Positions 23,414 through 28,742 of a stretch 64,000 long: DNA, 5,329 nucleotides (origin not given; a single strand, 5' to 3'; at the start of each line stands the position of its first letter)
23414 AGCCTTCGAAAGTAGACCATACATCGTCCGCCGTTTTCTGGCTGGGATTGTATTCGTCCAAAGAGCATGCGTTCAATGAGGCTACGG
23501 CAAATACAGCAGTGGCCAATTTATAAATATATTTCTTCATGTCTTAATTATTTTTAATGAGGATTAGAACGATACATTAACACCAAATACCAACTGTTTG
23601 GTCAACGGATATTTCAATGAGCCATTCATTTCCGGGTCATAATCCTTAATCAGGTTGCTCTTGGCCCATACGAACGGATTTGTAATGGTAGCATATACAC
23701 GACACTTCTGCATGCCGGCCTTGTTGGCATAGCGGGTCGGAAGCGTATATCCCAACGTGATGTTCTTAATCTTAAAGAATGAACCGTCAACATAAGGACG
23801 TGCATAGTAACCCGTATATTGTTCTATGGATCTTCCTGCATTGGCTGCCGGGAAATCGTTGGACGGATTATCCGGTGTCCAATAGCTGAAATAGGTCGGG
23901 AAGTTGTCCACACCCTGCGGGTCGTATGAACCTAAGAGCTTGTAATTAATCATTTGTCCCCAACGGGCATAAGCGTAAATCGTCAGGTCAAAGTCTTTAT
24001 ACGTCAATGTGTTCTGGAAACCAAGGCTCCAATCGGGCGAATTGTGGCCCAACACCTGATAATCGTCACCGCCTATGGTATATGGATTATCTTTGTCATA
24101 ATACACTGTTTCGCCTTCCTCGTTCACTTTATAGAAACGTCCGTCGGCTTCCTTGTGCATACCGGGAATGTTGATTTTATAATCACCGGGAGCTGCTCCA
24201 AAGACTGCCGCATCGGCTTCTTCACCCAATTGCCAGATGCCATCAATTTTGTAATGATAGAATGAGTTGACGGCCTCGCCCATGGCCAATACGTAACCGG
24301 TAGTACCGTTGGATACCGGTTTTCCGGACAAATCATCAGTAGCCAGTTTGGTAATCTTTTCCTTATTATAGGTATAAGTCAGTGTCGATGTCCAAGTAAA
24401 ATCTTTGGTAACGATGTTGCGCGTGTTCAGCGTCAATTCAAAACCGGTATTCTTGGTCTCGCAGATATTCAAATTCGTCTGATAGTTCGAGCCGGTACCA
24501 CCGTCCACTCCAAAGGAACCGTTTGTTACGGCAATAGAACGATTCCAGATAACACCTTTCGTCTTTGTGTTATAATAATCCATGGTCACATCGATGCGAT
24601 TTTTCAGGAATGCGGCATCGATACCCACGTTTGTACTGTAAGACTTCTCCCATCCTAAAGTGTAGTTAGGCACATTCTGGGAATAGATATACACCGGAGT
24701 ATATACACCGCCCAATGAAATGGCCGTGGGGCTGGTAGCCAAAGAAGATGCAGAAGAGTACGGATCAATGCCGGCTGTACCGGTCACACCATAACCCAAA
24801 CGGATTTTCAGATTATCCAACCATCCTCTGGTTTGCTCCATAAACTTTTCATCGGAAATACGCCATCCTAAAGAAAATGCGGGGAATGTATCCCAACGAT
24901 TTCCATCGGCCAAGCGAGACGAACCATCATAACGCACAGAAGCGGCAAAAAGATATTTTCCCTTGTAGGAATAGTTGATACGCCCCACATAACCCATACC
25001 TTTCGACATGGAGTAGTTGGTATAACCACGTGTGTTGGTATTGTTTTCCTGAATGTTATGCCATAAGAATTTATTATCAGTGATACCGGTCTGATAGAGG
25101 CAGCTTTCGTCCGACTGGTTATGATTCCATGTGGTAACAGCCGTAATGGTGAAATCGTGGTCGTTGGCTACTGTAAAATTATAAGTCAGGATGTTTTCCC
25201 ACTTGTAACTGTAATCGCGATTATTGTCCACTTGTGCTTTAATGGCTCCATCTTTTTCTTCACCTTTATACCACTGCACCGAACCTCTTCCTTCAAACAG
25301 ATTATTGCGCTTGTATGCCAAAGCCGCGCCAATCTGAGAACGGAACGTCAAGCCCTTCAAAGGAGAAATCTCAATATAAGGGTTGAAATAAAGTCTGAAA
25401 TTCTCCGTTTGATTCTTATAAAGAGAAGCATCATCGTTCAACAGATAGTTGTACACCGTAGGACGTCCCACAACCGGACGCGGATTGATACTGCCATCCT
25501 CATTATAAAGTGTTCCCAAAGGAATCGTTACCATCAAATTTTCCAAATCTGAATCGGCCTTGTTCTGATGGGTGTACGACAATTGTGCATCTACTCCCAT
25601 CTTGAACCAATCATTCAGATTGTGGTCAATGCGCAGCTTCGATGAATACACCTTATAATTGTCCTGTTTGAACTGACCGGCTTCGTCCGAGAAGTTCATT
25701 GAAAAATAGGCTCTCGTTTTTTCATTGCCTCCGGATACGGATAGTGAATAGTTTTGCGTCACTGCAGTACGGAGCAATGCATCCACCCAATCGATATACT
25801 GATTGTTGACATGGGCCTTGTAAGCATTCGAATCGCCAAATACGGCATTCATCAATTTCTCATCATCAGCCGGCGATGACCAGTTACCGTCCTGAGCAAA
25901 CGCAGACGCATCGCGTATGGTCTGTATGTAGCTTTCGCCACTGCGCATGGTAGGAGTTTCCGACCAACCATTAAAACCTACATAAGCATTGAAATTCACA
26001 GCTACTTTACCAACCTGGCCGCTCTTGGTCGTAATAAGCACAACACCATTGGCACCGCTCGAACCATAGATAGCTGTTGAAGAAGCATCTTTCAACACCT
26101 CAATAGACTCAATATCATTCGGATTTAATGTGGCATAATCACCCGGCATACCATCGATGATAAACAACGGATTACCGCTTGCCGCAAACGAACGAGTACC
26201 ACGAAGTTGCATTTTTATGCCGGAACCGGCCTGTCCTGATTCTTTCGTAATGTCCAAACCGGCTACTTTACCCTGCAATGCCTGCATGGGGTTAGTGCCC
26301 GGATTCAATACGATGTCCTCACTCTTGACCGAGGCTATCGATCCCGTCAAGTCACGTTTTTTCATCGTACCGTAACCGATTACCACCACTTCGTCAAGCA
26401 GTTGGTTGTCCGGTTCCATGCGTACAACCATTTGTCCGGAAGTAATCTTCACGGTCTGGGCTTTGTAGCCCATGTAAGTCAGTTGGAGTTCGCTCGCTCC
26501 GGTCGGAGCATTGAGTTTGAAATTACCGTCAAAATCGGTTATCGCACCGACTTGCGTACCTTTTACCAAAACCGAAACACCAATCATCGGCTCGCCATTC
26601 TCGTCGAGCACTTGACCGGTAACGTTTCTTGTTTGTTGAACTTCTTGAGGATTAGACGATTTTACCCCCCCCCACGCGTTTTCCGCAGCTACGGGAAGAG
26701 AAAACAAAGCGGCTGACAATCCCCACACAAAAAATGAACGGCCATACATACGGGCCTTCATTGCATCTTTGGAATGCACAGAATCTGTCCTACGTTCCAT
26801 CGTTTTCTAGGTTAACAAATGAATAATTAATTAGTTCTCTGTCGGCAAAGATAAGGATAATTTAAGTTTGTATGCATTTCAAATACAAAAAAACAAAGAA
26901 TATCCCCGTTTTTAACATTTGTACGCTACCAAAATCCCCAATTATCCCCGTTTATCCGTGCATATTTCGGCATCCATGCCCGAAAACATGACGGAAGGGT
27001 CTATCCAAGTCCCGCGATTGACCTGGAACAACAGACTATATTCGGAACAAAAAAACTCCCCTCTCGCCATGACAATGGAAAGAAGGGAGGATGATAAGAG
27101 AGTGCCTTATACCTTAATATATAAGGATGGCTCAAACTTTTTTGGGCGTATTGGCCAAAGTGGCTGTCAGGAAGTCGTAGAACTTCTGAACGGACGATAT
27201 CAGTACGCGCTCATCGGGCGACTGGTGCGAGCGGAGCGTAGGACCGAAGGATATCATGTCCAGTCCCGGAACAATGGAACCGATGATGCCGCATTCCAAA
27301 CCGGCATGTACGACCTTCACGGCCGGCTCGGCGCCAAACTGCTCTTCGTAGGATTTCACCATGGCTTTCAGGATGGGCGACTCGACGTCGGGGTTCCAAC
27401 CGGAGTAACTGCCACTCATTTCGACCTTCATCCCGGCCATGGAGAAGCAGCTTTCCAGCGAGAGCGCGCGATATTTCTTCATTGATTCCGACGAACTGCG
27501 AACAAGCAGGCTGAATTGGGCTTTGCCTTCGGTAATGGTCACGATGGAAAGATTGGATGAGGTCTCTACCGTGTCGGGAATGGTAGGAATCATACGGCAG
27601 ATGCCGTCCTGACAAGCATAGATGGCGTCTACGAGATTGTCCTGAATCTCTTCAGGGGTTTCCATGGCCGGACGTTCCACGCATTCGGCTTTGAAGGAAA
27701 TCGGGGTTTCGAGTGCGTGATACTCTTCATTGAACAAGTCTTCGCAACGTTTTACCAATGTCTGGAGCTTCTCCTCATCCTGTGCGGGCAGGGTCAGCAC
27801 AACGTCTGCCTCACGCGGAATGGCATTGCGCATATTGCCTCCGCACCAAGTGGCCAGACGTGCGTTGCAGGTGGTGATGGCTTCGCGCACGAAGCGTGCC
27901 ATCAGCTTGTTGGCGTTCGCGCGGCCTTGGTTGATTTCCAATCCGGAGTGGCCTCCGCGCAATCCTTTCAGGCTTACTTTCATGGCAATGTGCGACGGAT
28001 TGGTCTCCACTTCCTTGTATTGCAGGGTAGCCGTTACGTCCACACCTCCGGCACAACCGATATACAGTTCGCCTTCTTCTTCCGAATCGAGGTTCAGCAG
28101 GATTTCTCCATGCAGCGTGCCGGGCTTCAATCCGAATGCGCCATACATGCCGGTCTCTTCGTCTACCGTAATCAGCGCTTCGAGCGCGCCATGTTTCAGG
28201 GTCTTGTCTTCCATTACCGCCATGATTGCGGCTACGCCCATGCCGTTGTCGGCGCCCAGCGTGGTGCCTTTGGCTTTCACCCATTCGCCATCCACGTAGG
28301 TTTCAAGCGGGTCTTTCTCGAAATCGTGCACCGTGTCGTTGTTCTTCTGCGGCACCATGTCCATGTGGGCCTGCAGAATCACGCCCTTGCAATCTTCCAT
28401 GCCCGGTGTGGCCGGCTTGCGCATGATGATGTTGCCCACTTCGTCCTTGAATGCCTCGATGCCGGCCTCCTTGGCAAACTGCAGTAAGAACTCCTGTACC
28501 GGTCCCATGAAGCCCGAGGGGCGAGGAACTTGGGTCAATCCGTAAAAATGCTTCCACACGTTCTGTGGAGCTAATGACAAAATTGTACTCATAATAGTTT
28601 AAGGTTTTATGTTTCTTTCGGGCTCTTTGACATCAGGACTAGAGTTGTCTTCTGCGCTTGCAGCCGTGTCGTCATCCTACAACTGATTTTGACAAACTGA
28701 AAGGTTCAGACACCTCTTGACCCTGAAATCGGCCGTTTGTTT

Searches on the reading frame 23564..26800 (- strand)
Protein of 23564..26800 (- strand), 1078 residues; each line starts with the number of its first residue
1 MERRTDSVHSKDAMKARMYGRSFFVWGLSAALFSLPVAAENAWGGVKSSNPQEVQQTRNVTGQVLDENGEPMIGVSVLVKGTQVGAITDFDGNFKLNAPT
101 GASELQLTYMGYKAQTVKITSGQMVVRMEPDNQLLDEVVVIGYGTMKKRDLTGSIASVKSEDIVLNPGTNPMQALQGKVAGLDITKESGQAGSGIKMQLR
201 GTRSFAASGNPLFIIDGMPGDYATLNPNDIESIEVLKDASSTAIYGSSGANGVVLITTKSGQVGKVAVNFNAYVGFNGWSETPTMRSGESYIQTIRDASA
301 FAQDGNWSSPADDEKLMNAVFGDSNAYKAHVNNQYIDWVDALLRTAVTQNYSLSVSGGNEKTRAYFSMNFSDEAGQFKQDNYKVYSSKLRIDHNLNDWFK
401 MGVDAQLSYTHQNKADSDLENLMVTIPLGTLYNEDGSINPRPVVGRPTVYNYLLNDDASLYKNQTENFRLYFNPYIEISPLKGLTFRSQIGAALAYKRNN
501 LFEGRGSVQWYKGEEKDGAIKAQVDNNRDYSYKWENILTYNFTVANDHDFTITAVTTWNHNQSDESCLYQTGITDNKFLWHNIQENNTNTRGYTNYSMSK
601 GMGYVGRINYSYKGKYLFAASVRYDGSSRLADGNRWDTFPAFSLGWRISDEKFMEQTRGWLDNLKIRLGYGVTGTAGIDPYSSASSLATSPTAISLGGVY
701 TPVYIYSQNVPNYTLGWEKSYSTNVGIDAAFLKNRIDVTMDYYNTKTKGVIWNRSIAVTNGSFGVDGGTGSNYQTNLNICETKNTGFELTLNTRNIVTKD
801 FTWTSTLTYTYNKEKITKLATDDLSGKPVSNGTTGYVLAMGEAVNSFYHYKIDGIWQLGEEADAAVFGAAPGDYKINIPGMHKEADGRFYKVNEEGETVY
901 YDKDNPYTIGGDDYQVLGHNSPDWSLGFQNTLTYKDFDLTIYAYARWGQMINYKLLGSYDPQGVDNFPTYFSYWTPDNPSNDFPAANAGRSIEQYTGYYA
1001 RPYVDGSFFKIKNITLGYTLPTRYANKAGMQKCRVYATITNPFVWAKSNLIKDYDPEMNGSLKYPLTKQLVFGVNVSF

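Call 15: search_protein_families(library=pfam, proteins=[window:23564-26800:-])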
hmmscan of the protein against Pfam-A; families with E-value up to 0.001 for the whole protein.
window:23564-26800:- (1078 aa): 4 families
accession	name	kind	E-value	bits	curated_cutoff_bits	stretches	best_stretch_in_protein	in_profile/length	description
PF13715.12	CarbopepD_reg_2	-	1.7e-20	73.2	32.2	1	60-140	1-88/88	CarboxypepD_reg-like domain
PF07715.20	Plug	-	7.6e-19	68.6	23.9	1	147-253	1-107/107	TonB-dependent Receptor Plug Domain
PF13620.12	CarboxypepD_reg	-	1.9e-11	44.6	32.3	1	60-122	2-72/82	Carboxypeptidase regulatory-like domain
PF15976.11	CooC_C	-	1.2e-05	25.6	29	1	53-111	12-68/93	CS1-pili formation C-terminal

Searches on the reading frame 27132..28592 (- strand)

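Call 53: search_protein_families(library=pfam, proteins=[window:27132-28592:-], max_evalue=0.00001)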
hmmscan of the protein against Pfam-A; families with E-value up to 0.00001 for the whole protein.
window:27132-28592:- (486 aa): 2 families
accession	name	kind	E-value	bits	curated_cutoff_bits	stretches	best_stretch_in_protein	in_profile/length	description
PF01546.33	Peptidase_M20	-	1.3e-15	58.3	24.6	1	72-480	1-205/206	Peptidase family M20/M25/M40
PF07687.19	M20_dimer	-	9.4e-12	45.3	21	1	207-292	2-104/107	Peptidase dimerisation domain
